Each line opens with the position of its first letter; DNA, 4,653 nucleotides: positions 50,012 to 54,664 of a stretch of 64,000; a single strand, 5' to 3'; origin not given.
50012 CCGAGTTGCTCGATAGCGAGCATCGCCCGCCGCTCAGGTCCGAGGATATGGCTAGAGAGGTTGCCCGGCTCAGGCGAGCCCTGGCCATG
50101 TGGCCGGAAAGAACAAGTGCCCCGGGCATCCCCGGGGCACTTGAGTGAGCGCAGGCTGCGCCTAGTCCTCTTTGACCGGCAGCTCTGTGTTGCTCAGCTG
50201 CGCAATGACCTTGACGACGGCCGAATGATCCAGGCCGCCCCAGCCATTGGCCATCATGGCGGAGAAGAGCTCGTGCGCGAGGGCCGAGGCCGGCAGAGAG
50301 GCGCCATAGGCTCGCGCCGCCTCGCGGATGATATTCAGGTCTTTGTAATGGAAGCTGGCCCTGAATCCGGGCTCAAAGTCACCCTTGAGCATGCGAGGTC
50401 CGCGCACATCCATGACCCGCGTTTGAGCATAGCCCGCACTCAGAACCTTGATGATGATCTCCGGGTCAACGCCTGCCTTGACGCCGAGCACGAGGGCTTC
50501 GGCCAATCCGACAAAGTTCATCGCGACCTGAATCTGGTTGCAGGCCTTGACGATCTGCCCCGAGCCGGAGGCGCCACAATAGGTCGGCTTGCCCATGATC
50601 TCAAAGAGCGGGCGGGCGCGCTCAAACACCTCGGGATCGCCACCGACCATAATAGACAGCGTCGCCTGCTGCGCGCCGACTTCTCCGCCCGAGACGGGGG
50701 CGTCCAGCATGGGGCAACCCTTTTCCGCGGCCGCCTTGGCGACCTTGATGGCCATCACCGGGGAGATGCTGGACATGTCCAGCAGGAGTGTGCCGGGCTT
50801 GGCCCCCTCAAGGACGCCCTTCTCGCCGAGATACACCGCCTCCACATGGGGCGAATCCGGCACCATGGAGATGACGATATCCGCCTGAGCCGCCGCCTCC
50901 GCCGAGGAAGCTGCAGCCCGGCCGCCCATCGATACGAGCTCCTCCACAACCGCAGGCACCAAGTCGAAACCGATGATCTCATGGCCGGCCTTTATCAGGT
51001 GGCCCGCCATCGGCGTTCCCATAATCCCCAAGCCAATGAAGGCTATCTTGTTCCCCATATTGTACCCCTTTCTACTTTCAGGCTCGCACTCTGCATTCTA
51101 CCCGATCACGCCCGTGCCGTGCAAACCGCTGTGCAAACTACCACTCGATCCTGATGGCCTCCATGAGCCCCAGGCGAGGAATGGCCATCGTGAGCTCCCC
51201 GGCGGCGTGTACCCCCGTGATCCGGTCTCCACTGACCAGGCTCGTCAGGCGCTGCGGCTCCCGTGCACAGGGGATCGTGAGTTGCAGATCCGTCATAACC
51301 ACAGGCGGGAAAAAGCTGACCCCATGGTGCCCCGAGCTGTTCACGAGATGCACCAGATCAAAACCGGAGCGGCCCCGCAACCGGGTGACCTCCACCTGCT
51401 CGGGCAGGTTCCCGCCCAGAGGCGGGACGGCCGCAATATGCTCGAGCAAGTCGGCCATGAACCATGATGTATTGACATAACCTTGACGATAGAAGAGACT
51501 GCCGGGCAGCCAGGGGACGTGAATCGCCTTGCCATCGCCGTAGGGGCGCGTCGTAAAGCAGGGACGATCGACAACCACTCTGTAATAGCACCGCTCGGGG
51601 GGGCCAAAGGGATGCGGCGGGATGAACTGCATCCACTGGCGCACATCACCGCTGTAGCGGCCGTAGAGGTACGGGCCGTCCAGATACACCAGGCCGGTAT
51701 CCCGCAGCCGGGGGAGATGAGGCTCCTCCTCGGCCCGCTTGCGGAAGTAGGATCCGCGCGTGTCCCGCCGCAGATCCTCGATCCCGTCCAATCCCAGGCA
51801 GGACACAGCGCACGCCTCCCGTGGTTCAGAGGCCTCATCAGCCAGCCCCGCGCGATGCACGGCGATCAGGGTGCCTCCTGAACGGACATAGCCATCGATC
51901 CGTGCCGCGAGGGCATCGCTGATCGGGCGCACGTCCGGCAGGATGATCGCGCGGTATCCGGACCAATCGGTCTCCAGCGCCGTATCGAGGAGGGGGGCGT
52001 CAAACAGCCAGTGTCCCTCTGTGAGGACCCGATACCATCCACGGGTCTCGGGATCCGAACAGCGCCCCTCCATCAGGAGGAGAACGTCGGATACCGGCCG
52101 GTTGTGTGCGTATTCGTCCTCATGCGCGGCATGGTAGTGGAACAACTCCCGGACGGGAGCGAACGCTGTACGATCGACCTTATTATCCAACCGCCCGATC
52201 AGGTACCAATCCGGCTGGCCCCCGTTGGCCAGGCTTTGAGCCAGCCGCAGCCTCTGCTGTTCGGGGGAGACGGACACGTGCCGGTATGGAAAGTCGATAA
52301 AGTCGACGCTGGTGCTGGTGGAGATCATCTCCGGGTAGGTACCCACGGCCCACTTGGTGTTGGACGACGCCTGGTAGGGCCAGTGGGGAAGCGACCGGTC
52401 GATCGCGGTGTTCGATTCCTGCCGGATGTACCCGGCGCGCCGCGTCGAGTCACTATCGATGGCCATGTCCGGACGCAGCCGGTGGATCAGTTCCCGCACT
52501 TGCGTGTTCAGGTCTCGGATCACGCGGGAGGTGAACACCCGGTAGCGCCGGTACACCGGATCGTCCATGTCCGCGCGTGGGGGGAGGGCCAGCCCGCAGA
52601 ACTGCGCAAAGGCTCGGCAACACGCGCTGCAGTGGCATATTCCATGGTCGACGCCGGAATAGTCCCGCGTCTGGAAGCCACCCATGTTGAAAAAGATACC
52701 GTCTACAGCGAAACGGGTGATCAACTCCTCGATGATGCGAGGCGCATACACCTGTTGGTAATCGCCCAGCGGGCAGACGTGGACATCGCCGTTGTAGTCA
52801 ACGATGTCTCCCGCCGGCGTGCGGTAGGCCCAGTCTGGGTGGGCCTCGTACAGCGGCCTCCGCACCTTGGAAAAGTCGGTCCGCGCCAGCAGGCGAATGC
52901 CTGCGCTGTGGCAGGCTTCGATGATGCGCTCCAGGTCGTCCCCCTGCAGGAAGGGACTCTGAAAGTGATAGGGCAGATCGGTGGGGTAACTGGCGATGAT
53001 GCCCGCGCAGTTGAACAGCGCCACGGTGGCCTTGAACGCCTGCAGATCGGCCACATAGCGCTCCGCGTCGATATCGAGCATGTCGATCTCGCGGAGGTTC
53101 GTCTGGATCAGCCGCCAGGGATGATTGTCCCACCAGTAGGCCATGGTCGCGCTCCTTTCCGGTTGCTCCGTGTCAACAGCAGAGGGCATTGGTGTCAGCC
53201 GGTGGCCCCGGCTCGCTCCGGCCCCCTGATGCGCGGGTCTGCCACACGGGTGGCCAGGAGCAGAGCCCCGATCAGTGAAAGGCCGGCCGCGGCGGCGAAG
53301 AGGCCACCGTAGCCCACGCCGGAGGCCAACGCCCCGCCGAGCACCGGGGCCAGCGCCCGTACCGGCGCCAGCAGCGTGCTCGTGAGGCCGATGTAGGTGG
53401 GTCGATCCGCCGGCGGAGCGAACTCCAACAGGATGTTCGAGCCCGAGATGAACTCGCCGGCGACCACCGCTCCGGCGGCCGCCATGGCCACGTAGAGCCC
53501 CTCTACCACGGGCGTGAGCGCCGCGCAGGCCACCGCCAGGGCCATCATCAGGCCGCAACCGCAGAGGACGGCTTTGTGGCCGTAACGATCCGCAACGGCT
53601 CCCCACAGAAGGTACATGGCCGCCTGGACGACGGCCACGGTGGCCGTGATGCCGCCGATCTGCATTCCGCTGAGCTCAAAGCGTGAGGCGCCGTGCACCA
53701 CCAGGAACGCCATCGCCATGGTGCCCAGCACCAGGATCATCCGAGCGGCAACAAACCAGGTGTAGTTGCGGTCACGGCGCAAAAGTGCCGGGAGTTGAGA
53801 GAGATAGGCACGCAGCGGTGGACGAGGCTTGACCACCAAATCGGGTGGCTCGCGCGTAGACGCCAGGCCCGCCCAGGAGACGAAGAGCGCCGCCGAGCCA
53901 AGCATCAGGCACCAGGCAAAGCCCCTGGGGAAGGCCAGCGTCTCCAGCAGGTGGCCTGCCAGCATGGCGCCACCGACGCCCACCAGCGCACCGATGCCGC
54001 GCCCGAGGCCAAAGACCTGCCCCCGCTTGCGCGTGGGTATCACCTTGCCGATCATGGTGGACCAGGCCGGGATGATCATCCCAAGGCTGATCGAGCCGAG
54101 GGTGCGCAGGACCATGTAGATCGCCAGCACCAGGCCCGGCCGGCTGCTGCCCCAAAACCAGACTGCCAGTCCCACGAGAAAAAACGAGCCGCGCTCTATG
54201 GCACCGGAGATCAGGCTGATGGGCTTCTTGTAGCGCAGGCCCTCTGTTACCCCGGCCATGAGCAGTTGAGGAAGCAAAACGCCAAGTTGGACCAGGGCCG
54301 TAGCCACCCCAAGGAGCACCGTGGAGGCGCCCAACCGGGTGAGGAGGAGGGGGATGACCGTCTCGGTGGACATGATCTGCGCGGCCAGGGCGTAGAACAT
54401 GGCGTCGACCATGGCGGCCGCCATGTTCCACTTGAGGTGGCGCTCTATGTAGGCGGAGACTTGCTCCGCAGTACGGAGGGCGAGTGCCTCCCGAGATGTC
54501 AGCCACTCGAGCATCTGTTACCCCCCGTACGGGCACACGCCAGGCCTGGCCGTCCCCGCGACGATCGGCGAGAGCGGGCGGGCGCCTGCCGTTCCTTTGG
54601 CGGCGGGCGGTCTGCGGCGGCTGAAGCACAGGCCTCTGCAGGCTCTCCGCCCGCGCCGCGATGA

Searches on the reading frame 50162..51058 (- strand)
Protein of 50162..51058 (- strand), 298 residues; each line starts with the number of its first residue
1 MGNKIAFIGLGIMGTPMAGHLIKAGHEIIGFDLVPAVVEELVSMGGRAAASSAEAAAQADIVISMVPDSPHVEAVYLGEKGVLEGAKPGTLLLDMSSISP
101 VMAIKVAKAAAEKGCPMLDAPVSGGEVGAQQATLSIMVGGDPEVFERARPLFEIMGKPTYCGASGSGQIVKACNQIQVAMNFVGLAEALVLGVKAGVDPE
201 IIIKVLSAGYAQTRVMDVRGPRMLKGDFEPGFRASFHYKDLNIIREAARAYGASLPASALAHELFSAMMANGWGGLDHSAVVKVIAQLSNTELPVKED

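Call 26: search_protein_families(library=pfam, proteins=[window:50162-51058:-], max_evalue=0.001)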
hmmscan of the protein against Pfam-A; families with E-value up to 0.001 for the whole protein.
window:50162-51058:- (298 aa): 5 families
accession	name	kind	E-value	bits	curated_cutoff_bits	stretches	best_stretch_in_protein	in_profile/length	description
PF03446.21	NAD_binding_2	-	6.4e-55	186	21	1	4-160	1-157/161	NAD binding domain of 6-phosphogluconate dehydrogenase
PF14833.11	NAD_binding_11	-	2.1e-36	125.3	30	1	165-285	1-122/122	NAD-binding of NADP-dependent 3-hydroxyisobutyrate dehydrogenase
PF03807.23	F420_oxidored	-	5.7e-09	36.9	21.6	1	4-69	1-70/94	NADP oxidoreductase coenzyme F420-dependent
PF02826.25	2-Hacid_dh_C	-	9.9e-05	22.2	25.1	1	2-94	36-125/178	D-isomer specific 2-hydroxyacid dehydrogenase, NAD binding domain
PF07991.19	KARI_N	-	0.00084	19.4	20.6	0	2-72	4-74/165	Acetohydroxy acid isomeroreductase, NADPH-binding domain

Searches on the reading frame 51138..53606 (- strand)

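Call 26: search_protein_families(library=pfam, proteins=[window:51138-53606:-], max_evalue=0.001)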
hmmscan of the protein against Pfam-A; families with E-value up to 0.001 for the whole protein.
window:51138-53606:- (822 aa): 3 families
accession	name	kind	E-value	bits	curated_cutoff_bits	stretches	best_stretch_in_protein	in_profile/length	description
PF14871.12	GHL6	-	2.3e-26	93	35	1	180-308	1-132/132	Hypothetical glycosyl hydrolase 6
PF08532.16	Glyco_hydro_42M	-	2.2e-09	37.6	25.8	1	544-600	51-107/207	Beta-galactosidase trimerisation domain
PF02449.21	Glyco_hydro_42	-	0.00018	21.4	21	1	212-337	43-158/376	Beta-galactosidase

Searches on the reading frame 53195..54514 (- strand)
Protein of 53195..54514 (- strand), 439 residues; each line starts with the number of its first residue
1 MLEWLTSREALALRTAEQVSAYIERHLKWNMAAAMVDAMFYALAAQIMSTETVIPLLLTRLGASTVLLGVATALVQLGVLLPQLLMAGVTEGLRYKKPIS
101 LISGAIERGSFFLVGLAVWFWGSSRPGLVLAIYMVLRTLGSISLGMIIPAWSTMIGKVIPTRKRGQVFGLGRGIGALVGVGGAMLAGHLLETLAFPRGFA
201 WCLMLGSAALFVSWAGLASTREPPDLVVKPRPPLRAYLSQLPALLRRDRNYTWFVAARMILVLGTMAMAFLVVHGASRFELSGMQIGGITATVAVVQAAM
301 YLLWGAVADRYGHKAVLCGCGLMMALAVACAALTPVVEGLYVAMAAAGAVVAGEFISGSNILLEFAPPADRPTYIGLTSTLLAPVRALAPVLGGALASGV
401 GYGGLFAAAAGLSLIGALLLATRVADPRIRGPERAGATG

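Call 26: search_protein_families(library=pfam, proteins=[window:53195-54514:-], max_evalue=0.001)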
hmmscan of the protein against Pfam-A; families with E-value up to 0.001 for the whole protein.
window:53195-54514:- (439 aa): 2 families
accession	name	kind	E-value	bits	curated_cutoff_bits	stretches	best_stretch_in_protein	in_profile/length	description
PF07690.21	MFS_1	-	3.9e-27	95.5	33.4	2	266-431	14-181/347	Major Facilitator Superfamily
PF12832.13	MFS_1_like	-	0.00053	19.6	25.2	1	200-402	158-362/373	MFS_1 like family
